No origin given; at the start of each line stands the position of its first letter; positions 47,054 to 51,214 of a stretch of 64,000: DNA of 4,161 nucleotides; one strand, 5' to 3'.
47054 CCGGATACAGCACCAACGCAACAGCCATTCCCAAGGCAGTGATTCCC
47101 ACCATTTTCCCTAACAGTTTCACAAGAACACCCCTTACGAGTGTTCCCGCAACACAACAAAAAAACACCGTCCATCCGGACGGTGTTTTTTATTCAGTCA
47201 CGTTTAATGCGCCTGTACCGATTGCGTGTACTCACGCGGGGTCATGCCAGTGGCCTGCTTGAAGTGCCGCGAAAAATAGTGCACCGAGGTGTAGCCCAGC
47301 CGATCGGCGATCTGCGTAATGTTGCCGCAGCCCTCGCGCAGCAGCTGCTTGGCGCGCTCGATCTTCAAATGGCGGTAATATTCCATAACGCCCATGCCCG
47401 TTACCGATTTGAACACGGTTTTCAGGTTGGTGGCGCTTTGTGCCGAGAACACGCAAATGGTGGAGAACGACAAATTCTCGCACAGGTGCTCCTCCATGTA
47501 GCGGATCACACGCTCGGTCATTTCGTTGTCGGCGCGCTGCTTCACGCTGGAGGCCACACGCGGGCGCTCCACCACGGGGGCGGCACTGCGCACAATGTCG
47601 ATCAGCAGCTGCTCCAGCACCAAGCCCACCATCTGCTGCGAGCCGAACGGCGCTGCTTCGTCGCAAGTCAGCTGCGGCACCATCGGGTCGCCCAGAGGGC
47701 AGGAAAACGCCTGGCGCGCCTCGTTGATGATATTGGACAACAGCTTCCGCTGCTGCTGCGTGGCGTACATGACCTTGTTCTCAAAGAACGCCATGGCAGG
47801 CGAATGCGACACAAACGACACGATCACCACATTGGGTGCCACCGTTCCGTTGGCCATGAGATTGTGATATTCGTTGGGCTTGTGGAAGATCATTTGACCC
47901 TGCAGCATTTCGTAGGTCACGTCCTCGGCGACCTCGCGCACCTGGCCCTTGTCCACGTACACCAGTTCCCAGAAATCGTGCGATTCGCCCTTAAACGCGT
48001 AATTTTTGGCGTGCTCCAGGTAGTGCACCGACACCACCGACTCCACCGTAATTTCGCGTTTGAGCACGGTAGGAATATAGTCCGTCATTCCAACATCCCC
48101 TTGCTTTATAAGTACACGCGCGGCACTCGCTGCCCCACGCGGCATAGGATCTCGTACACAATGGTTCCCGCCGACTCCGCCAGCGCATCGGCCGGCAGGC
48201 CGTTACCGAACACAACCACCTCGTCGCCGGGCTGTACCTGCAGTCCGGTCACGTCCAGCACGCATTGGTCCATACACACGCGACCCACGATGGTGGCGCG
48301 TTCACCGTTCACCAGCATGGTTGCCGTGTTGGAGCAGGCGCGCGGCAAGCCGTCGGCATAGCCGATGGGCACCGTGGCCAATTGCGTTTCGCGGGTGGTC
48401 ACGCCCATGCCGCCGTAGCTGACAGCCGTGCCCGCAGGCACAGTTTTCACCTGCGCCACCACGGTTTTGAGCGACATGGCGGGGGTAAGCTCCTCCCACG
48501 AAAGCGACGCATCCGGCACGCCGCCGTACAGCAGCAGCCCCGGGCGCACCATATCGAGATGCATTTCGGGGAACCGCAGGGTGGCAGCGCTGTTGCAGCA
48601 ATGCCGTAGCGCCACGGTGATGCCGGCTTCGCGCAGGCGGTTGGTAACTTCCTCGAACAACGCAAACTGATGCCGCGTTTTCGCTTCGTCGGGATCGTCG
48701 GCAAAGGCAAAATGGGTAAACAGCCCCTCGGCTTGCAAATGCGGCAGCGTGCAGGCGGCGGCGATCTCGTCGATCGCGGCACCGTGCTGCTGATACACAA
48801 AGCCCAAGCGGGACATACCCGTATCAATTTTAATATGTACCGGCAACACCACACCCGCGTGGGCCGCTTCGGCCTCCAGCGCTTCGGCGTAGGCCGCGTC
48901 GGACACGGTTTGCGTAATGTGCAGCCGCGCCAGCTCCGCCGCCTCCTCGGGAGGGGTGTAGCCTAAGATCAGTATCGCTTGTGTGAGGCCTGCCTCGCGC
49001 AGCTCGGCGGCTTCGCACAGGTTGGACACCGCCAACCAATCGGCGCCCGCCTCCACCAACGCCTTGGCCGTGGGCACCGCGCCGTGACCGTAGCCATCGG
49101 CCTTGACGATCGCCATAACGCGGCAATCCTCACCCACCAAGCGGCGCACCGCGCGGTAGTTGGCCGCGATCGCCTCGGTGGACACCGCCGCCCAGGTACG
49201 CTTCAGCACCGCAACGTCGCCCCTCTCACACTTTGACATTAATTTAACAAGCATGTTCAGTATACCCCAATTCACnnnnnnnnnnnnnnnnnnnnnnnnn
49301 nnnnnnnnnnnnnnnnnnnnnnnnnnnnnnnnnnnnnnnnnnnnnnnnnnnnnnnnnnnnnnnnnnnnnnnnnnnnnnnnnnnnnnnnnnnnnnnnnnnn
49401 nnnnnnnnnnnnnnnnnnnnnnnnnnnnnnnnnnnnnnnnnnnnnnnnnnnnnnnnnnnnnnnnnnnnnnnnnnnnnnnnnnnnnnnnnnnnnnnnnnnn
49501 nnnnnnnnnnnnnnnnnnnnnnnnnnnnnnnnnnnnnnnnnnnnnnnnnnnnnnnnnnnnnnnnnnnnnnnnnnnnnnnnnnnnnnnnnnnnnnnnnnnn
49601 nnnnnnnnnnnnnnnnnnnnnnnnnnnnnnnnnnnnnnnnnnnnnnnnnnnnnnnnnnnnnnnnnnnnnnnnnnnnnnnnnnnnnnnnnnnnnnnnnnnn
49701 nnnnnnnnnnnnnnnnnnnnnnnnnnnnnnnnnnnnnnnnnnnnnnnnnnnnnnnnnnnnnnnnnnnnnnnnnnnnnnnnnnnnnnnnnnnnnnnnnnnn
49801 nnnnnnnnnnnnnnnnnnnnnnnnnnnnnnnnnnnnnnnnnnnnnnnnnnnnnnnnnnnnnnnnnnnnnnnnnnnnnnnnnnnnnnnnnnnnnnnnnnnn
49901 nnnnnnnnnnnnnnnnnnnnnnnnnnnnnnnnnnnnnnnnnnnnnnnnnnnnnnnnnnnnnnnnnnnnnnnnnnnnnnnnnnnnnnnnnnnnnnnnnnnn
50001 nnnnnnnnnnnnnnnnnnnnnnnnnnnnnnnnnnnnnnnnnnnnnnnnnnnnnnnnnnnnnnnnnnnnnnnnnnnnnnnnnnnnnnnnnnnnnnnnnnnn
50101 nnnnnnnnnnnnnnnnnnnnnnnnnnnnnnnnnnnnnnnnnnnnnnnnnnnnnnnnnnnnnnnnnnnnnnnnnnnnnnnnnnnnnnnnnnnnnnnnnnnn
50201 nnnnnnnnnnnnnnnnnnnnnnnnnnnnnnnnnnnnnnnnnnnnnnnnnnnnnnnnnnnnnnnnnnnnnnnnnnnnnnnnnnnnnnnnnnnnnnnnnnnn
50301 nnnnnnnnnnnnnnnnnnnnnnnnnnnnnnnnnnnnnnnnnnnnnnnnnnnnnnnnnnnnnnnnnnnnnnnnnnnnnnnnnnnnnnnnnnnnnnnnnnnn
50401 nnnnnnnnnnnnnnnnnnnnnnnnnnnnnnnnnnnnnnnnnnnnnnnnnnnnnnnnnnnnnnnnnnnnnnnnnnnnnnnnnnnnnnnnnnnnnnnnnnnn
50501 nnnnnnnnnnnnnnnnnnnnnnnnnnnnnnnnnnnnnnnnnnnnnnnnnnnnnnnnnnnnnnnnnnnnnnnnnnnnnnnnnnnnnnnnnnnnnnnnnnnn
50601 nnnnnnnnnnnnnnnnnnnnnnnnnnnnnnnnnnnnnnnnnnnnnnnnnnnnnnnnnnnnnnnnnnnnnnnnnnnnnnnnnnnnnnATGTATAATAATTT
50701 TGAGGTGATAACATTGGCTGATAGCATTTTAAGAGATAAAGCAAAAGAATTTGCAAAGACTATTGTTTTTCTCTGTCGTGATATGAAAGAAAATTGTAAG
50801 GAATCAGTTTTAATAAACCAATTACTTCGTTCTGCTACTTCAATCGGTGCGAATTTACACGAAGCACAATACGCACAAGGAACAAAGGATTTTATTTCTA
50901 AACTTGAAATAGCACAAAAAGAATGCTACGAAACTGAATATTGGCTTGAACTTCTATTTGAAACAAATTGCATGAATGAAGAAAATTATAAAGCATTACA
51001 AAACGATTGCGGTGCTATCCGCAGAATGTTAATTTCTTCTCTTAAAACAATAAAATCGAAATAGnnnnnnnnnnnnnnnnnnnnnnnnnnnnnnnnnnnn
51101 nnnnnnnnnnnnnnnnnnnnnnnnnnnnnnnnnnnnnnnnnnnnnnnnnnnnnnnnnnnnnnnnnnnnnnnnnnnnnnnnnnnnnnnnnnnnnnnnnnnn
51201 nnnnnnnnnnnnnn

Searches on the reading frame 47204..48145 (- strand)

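Call 16: search_protein_families(library=pfam, proteins=[window:47204-48145:-], max_evalue=0.001)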
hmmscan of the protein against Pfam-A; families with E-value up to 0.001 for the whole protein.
window:47204-48145:- (313 aa): 3 families
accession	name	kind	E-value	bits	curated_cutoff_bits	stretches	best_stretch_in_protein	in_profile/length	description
PF12833.13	HTH_18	-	3.1e-19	69.5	33.6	1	237-308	8-79/80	Helix-turn-helix domain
PF00165.29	HTH_AraC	-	1.4e-17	63.8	26.6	2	275-307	10-41/42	Bacterial regulatory helix-turn-helix proteins, AraC family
PF02311.25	AraC_binding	-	4.1e-06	27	21.1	1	39-96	4-61/135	AraC-like ligand binding domain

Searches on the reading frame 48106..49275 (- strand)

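Call 16: search_protein_families(library=pfam, proteins=[window:48106-49275:-], max_evalue=0.001)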
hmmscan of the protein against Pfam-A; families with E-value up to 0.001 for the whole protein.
window:48106-49275:- (389 aa): 2 families
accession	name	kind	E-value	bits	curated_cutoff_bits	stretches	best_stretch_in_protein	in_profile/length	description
PF01168.26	Ala_racemase_N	-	2.1e-74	250.4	24.1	1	31-254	1-220/220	Alanine racemase, N-terminal domain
PF00842.27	Ala_racemase_C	-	1.3e-47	160.9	25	1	266-388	1-127/127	Alanine racemase, C-terminal domain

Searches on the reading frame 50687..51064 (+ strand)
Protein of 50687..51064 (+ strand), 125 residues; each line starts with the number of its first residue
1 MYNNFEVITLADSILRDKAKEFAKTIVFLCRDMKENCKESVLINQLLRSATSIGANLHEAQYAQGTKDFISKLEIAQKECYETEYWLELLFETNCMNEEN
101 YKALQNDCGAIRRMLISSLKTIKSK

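Call 44: search_protein_families(library=pfam, proteins=[window:50687-51064:+], max_evalue=0.0001)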
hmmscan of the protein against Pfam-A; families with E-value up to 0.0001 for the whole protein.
window:50687-51064:+ (125 aa): 1 family
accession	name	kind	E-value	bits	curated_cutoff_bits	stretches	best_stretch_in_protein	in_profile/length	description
PF05635.17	23S_rRNA_IVP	-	6.1e-28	97.6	33.8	1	14-116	4-105/106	23S rRNA-intervening sequence protein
